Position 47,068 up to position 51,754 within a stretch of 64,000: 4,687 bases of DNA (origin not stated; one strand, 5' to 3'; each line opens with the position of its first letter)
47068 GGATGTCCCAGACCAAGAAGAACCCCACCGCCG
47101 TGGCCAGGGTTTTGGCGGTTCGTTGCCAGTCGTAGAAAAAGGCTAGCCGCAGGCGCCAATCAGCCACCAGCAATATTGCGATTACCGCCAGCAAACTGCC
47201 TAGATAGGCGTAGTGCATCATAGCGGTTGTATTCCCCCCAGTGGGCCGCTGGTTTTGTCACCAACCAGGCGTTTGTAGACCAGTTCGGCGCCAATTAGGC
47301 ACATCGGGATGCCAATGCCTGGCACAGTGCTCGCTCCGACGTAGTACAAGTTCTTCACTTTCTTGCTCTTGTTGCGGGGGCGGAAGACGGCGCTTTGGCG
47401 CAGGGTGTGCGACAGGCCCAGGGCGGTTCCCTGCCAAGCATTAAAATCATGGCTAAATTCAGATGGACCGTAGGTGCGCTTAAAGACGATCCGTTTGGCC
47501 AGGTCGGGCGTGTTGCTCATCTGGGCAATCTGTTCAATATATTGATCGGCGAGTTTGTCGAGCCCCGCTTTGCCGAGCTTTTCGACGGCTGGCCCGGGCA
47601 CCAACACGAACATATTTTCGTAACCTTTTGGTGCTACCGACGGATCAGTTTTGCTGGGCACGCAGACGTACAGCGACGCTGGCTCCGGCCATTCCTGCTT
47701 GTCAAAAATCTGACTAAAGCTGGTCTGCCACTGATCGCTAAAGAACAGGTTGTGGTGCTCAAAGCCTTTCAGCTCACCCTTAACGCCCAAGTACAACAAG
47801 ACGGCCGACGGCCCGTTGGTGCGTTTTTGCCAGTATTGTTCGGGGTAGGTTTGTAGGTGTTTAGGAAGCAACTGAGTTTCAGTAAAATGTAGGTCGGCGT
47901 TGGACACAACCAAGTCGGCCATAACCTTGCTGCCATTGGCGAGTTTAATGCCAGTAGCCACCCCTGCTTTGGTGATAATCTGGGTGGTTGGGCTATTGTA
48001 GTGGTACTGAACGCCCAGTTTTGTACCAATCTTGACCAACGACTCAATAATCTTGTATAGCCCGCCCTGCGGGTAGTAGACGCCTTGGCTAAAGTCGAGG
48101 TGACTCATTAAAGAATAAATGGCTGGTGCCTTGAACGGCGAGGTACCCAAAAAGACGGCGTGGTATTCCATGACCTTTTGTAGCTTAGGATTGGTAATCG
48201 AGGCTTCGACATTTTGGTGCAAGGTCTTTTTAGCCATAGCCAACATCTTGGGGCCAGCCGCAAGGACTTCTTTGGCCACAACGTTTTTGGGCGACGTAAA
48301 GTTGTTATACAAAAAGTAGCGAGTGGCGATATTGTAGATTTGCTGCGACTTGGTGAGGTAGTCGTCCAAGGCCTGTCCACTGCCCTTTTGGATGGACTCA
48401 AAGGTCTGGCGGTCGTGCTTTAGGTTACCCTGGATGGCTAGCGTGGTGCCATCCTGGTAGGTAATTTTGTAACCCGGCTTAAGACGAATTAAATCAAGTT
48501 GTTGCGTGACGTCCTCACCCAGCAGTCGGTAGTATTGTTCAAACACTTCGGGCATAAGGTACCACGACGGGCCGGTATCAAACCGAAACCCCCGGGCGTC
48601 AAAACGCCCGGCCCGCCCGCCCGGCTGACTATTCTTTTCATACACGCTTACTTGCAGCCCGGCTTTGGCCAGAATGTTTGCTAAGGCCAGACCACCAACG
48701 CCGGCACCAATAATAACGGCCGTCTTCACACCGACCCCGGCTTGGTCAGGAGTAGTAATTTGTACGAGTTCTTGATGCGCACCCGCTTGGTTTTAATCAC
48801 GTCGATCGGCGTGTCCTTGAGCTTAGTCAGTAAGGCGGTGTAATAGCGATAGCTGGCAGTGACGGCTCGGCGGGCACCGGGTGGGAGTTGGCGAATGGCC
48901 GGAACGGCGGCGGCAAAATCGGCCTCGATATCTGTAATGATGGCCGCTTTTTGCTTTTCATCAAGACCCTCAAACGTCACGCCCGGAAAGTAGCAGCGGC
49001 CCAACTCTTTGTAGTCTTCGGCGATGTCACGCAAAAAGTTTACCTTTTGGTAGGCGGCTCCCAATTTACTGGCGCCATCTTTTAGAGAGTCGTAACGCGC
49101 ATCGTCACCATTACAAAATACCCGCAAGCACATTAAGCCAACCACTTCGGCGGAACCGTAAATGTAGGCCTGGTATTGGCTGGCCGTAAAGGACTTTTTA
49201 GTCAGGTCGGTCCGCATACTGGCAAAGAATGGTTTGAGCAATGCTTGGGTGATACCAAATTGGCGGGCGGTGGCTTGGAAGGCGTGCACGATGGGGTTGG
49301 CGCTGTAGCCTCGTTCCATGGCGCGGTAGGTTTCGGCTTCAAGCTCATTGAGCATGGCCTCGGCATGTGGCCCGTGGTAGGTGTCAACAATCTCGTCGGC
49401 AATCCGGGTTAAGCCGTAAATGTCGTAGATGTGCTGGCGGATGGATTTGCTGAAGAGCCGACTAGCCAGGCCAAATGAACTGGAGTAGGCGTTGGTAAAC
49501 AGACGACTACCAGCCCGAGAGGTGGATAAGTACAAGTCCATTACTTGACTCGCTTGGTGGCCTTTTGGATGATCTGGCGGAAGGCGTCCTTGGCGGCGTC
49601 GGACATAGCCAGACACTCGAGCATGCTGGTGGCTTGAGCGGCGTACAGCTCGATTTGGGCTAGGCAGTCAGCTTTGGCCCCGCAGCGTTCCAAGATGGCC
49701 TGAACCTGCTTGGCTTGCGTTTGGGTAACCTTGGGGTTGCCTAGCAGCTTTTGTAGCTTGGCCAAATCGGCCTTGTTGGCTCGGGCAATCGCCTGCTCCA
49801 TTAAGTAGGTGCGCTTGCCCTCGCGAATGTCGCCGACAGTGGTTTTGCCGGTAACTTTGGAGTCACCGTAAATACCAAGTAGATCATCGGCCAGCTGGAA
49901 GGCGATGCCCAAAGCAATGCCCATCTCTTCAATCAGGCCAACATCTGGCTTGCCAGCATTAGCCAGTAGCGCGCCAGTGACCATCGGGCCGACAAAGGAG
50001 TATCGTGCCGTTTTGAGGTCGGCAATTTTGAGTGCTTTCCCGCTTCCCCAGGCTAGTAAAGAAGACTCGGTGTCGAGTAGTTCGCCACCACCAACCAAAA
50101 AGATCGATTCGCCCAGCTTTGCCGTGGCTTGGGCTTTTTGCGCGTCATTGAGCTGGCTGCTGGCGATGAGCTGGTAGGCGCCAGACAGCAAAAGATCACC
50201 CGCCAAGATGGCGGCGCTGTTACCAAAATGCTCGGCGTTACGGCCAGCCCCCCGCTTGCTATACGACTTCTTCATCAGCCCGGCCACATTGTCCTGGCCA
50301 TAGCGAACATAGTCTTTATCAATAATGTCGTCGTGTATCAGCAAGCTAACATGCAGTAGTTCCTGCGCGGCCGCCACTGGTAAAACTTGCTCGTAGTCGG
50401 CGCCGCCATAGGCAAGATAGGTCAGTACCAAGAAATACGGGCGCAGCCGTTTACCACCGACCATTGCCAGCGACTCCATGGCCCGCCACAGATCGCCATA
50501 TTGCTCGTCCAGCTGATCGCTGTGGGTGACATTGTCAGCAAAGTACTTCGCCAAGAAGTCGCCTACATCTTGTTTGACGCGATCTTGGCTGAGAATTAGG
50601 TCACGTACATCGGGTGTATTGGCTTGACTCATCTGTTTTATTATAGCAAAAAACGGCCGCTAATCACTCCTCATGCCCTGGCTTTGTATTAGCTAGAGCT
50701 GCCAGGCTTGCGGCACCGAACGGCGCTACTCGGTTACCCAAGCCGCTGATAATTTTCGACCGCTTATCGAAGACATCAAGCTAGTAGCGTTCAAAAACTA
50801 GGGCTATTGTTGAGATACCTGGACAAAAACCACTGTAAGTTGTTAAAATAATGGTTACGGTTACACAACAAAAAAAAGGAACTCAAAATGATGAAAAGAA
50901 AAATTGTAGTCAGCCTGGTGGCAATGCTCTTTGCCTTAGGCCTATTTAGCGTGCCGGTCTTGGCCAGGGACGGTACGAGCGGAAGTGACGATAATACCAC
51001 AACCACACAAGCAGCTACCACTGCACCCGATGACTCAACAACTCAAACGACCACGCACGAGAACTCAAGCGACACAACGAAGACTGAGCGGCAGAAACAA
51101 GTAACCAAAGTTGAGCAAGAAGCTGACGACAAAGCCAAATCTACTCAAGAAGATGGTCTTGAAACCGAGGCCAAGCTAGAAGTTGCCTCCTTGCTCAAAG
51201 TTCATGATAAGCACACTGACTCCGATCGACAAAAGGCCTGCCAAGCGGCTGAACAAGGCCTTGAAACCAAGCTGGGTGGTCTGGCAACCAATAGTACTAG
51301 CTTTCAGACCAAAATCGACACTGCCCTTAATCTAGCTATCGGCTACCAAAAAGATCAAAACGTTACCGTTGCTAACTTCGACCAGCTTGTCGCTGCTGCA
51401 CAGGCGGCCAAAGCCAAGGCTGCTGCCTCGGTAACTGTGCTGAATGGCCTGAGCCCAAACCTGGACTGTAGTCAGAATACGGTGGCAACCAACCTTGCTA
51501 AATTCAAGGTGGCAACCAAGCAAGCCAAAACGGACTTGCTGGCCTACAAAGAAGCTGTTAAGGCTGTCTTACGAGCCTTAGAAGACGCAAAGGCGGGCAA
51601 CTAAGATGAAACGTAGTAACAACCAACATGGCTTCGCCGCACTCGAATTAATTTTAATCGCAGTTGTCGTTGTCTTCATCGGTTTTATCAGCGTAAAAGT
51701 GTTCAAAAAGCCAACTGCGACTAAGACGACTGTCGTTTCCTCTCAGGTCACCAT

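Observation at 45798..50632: Complete crtE-B-I-Ye-Yf-Eb operon (actinobacterial C50-carotenoid gene order) in a putative Patescibacteria genome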

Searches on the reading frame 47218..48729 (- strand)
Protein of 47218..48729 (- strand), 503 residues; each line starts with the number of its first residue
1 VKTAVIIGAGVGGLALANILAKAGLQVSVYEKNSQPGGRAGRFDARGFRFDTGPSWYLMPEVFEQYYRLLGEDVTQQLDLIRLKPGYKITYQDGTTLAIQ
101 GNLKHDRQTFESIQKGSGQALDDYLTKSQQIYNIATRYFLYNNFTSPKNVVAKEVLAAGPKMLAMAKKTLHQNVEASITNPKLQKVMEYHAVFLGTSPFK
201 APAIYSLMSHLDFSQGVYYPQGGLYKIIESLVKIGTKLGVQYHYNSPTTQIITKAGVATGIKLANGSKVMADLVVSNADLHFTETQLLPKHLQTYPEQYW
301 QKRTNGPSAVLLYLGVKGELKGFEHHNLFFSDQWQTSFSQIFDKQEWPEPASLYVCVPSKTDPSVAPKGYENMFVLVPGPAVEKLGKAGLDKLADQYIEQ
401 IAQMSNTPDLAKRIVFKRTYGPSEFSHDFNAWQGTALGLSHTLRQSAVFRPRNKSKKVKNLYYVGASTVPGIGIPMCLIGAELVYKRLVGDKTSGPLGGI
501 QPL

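Call 3: search_protein_families(library=pfam, proteins=[window:47218-48729:-])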
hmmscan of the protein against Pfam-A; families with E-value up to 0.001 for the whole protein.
window:47218-48729:- (503 aa): 8 families
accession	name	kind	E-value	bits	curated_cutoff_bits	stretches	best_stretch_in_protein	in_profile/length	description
PF01593.30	Amino_oxidase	-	3.3e-32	112.8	19.8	1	12-478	2-432/443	Flavin containing amine oxidoreductase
PF13450.12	NAD_binding_8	-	2.5e-15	56.9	21.9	1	6-69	1-64/68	NAD(P)-binding Rossmann-like domain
PF01266.30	DAO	-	6.2e-11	42.9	27.9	1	4-49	2-47/353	FAD dependent oxidoreductase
PF03486.20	HI0933_like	-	4.8e-05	23.4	50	0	3-37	2-36/244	HI0933-like protein Rossmann domain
PF00070.33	Pyr_redox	-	0.00011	23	22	0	4-37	2-35/82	Pyridine nucleotide-disulphide oxidoreductase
PF07992.20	Pyr_redox_2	-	0.00016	21.7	26.1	0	4-35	3-35/291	Pyridine nucleotide-disulphide oxidoreductase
PF01494.25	FAD_binding_3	-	0.00021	21.1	22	1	4-36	4-36/349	FAD binding domain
PF01946.23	Thi4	-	0.00067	19.4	26.2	0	5-40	21-57/235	Thi4 family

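Call 4: search_protein_families(library=ncbifam, proteins=[window:47218-48729:-])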
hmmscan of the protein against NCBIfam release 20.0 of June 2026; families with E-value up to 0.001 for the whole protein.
window:47218-48729:- (503 aa): 43 families (the best 25 are shown)
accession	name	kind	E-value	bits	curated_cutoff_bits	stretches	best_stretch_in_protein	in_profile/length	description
NF058655.1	CrtID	equivalog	6.4e-165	549.6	640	1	5-484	2-477/478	bifunctional phytoene desaturase/3,4-desaturase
TIGR02734.1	crtI_fam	subfamily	2.9e-163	544.2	238.1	1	4-496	1-496/504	phytoene desaturase family protein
NF042421.1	hydcarot_desat_CrtD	equivalog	6e-85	285.5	500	1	1-483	1-478/487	1-hydroxycarotenoid 3,4-desaturase CrtD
NF045637.1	carotdesatCrtDProt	equivalog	1.2e-70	238.4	580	1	5-487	2-481/485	1-hydroxycarotenoid 3,4-desaturase CrtD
TIGR02730.1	carot_isom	equivalog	3.7e-38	131.6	586.9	1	4-475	3-475/493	carotenoid isomerase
NF045689.1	BCarotKetCrtO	equivalog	1.8e-22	79.6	1000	3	350-474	386-523/563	beta-carotene ketolase CrtO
TIGR02733.1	desat_CrtD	equivalog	1.5e-20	73.4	549.7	1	3-489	3-489/492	C-3',4' desaturase CrtD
NF005560.0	PRK07233.1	equivalog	9.8e-14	51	252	1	4-50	3-49/435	hypothetical protein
NF005547.0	PRK07208.1-3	equivalog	1.2e-09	37.5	380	1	2-58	5-61/465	hypothetical protein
TIGR03467.1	HpnE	equivalog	5e-09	36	283.05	1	5-54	2-53/430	hydroxysqualene dehydroxylase HpnE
NF005548.0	PRK07208.1-4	equivalog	2.1e-07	29.9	389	1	2-58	4-60/488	hypothetical protein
TIGR03197.1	MnmC_Cterm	equivalog_domain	1.5e-06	27.6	174.2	1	4-40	2-38/400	FAD-dependent 5-carboxymethylaminomethyl-2-thiouridine(34) oxidoreductase MnmC1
NF005545.0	PRK07208.1-1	equivalog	2.1e-06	26.4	451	1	4-76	10-85/504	hypothetical protein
TIGR00562.1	proto_IX_ox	equivalog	2.2e-06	26.5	97.85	1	2-55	3-58/470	protoporphyrinogen oxidase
NF008845.0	PRK11883.1-5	equivalog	2.5e-06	26.1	560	1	2-59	5-68/468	protoporphyrinogen oxidase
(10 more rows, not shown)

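Call 49: find_homologous_proteins(query=window:47218-48729:-)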
Query window:47218-48729:- (503 aa): 7841 proteins with E <= 0.001 among 8000 candidates; the best 120 are listed.
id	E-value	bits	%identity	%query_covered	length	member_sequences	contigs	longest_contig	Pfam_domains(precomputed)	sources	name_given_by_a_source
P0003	0.0e+0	1147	100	100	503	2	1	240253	PF01266.31,PF01593.31,PF13450.13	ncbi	-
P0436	0.0e+0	1009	88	100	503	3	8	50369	PF01266.31,PF01593.31,PF13450.13,PF00070.34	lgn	-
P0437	3.1e-280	948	82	100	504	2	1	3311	PF01266.31,PF01593.31,PF13450.13,PF07992.21,PF00070.34,PF03486.21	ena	-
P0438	2.1e-247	840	72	100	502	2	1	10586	PF01266.31,PF01593.31,PF13450.13,PF07992.21,PF03486.21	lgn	-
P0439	5.8e-245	832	72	100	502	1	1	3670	PF01266.31,PF01593.31,PF13450.13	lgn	-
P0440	4.2e-240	816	70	100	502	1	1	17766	PF01266.31,PF01593.31,PF13450.13,PF00070.34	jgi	jgi:1-hydroxy-2-isopentenylcarotenoid 3,4-desaturase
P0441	1.0e-235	801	69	99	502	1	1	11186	PF01266.31,PF01593.31,PF13450.13,PF07992.21,PF03486.21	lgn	-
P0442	3.1e-234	796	68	100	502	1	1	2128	PF01266.31,PF01593.31,PF13450.13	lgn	-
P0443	3.8e-225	766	64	95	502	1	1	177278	PF01266.31,PF01593.31,PF13450.13,PF03486.21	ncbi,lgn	-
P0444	8.6e-222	755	64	96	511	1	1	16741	PF01266.31,PF01593.31,PF13450.13,PF07992.21,PF03486.21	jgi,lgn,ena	-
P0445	2.1e-219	747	64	99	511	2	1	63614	PF01266.31,PF01593.31,PF13450.13,PF07992.21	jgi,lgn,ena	-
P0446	1.9e-218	744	64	99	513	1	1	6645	PF01266.31,PF01593.31,PF13450.13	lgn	-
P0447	6.6e-208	710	61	96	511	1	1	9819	PF01266.31,PF01593.31,PF13450.13,PF07992.21,PF03486.21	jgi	jgi:phytoene desaturase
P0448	6.2e-206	703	59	100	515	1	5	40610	PF01266.31,PF01593.31,PF13450.13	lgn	-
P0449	6.4e-205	700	60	96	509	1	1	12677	PF01266.31,PF01593.31,PF13450.13,PF07992.21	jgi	jgi:1-hydroxy-2-isopentenylcarotenoid 3,4-desaturase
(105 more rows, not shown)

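Call 54: find_encoding_contigs(protein=P0436, flank=10000, max_places=3)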
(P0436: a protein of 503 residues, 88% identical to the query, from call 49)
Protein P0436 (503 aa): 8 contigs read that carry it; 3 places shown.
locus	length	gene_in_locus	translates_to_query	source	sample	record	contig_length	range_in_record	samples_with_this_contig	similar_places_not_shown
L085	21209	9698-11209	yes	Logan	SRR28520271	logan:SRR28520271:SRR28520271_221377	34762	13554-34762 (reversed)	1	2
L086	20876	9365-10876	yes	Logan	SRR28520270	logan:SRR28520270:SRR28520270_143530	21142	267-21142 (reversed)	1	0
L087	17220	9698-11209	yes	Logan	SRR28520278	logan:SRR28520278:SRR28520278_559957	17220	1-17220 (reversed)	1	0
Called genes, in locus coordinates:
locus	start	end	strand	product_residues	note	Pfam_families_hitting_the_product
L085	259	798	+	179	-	PF01872:RibD_C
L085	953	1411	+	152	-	-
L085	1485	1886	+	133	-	PF10604:Polyketide_cyc2, PF11687:DUF3284 (weak)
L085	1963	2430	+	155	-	PF00583:Acetyltransf_1, PF13508:Acetyltransf_7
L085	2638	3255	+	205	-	-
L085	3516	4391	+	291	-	-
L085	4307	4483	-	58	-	-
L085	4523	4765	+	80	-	-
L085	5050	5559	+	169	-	PF00857:Isochorismatase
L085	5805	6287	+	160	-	PF13787:HXXEE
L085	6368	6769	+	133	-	-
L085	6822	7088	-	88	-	PF12674:Zn_ribbon_2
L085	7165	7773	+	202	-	-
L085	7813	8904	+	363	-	PF00348:polyprenyl_synt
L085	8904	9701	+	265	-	PF00494:SQS_PSY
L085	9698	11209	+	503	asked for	PF00070:Pyr_redox (faint), PF01266:DAO (weak), PF01593:Amino_oxidase, PF13450:NAD_binding_8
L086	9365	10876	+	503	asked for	PF00070:Pyr_redox (faint), PF01266:DAO (weak), PF01593:Amino_oxidase, PF13450:NAD_binding_8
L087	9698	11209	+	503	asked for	PF00070:Pyr_redox (faint), PF01266:DAO (weak), PF01593:Amino_oxidase, PF13450:NAD_binding_8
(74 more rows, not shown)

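Call 55: find_encoding_contigs(protein=P0443, flank=10000, max_places=2)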
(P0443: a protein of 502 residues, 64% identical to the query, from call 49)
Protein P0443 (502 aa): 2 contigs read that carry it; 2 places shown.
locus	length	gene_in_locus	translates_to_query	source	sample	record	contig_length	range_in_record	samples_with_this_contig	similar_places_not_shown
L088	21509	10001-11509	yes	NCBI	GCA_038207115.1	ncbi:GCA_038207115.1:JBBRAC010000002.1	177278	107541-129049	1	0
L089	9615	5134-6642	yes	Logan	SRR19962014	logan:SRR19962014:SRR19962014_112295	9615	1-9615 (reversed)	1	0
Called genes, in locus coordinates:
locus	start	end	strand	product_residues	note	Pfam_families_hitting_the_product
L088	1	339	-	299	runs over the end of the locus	PF17773:UPF0176_N, PF00581:Rhodanese, PF12368:Rhodanese_C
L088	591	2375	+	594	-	PF00664:ABC_membrane, PF02463:SMC_N (weak), PF00005:ABC_tran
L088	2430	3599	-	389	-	-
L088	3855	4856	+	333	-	PF13384:HTH_23 (faint), PF13936:HTH_38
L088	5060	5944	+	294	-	PF08443:RimK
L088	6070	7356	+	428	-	PF01071:GARS_A (weak), PF13535:ATP-grasp_4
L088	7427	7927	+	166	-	-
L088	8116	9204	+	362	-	PF00348:polyprenyl_synt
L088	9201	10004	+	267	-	PF00494:SQS_PSY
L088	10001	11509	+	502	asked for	PF01266:DAO, PF01593:Amino_oxidase, PF03486:HI0933_like (faint), PF13450:NAD_binding_8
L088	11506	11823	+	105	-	-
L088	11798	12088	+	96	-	PF18916:Lycopene_cyc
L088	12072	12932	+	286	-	PF01040:UbiA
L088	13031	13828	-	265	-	PF03413:PepSY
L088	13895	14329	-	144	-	PF13473:Cupredoxin_1 (weak)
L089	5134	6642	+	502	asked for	PF01266:DAO, PF01593:Amino_oxidase, PF03486:HI0933_like (faint), PF13450:NAD_binding_8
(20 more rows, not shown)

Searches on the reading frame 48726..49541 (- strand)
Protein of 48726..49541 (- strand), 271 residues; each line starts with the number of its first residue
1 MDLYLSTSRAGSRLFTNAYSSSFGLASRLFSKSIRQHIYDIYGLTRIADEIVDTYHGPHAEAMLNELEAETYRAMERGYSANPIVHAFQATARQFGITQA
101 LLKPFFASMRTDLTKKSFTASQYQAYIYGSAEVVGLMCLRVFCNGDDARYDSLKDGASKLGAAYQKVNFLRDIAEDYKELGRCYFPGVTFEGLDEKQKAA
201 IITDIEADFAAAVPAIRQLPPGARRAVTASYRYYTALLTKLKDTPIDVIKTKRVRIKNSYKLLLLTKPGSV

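Call 3: search_protein_families(library=pfam, proteins=[window:48726-49541:-])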
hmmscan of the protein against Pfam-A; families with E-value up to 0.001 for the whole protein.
window:48726-49541:- (271 aa): 1 family
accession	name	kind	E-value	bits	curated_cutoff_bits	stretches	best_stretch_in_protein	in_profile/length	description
PF00494.24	SQS_PSY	-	3.6e-46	158.4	26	1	17-257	2-260/263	Squalene/phytoene synthase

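Call 4: search_protein_families(library=ncbifam, proteins=[window:48726-49541:-])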
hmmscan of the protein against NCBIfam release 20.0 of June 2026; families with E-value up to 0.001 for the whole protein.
window:48726-49541:- (271 aa): 6 families
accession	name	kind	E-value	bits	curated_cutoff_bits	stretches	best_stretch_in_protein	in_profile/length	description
TIGR03465.1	HpnD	equivalog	3.6e-30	104.9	278.6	1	17-267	3-263/267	presqualene diphosphate synthase HpnD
TIGR03464.1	HpnC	equivalog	6.3e-21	75.1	250.45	1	22-190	8-173/267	squalene synthase HpnC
NF042419.1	Phyto_syn_CrtB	equivalog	2.7e-19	69.8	480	1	18-200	13-202/306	15-cis-phytoene synthase CrtB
NF045686.1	PhytoSynCyanob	equivalog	1.5e-17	63.7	550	1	12-265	24-300/310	15-cis-phytoene synthase CrtB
NF045921.1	PhytnSynCrtBRhod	equivalog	2.7e-15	56.6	500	1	19-267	17-274/307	15-cis-phytoene synthase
TIGR01559.1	squal_synth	equivalog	2.5e-05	23.6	286.75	1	118-186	130-199/337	squalene synthase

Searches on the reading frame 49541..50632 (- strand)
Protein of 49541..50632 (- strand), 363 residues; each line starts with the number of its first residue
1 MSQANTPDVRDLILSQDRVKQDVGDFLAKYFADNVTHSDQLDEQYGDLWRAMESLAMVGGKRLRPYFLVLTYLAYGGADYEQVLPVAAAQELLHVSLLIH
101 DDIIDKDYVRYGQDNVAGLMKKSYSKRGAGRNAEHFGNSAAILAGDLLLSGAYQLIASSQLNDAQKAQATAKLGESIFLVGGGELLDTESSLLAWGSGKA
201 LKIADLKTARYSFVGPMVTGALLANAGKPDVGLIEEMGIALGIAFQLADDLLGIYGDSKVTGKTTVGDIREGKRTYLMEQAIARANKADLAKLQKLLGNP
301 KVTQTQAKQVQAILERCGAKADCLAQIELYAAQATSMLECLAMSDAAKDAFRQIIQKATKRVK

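Call 3: search_protein_families(library=pfam, proteins=[window:49541-50632:-])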
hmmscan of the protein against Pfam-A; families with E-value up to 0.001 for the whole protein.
window:49541-50632:- (363 aa): 1 family
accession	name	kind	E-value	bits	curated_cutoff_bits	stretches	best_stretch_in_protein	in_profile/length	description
PF00348.22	polyprenyl_synt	-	9.4e-48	163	27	1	50-312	6-249/251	Polyprenyl synthetase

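Call 4: search_protein_families(library=ncbifam, proteins=[window:49541-50632:-])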
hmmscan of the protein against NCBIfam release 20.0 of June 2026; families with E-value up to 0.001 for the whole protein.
window:49541-50632:- (363 aa): 16 families
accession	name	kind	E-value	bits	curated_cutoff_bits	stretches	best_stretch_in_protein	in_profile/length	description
NF042416.1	GFPPS_Mycobact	equivalog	1.1e-56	192.3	600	1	22-361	4-348/350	bifunctional (2E,6E)-farnesyl/geranyl diphosphate synthase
NF041169.1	f2_encap_cargo4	exception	1.4e-56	192.1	450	1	55-362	45-333/334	family 2 encapsulin nanocompartment cargo protein polyprenyl transferase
NF041003.1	GGPP_syn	equivalog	2.1e-42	145.4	500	1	38-363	18-326/326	geranylgeranyl diphosphate synthase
NF040698.1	IdsA_Meth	equivalog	1.9e-38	132.5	468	1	45-355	27-320/328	short chain isoprenyl diphosphate synthase IdsA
NF045485.1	FPPsyn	subfamily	2e-31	109.2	275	1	47-310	24-276/288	farnesyl diphosphate synthase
NF045549.1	GGPPsyn_IdsB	equivalog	8.6e-28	97.4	475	1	57-322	62-309/346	geranylgeranyl diphosphate synthase IdsB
NF042417.1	NPPPS_Mycobact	equivalog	4.6e-27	94.9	600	1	50-361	46-333/335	nonaprenyl/(2E,6E)-farnesyl/geranylgeranyl diphosphat synthase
NF045685.1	GGPPSynCrtE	equivalog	3.5e-24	85.3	460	1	48-286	30-257/293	geranylgeranyl diphosphate synthase CrtE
NF045628.1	HxpDPsynlarge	equivalog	5.8e-24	84.6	500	1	51-362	26-310/311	hexaprenyl-diphosphate synthase large subunit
NF008140.0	PRK10888.1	equivalog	4.2e-22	78.9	412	1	57-353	41-313/323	octaprenyl diphosphate synthase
TIGR02748.1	GerC3_HepT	equivalog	7e-22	77.9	456.55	1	46-361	29-317/319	heptaprenyl diphosphate synthase component II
NF007877.0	PRK10581.1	equivalog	4.9e-18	65.3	321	1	44-290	28-266/299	(2E,6E)-farnesyl diphosphate synthase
NF040789.2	gerfarn_diphsyn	equivalog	9.2e-18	64.5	560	1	47-342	33-325/345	geranylfarnesyl diphosphate synthase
TIGR02749.1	prenyl_cyano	equivalog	1.1e-17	64.1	383.2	1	50-362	34-321/322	solanesyl diphosphate synthase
NF040627.1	GFPS_Meth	equivalog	2.4e-16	60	600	1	47-332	27-278/285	geranylfarnesyl diphosphate synthase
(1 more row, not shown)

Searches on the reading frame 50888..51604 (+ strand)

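Call 20: search_protein_families(library=pfam, proteins=[window:50888-51604:+], max_evalue=0.01)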
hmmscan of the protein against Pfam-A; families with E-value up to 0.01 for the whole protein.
window:50888-51604:+ (238 aa): 1 family
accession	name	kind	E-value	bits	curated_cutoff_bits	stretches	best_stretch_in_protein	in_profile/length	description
PF21827.1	New_glue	-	9.8e-07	28.9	31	1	2-76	1-74/94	New glue protein family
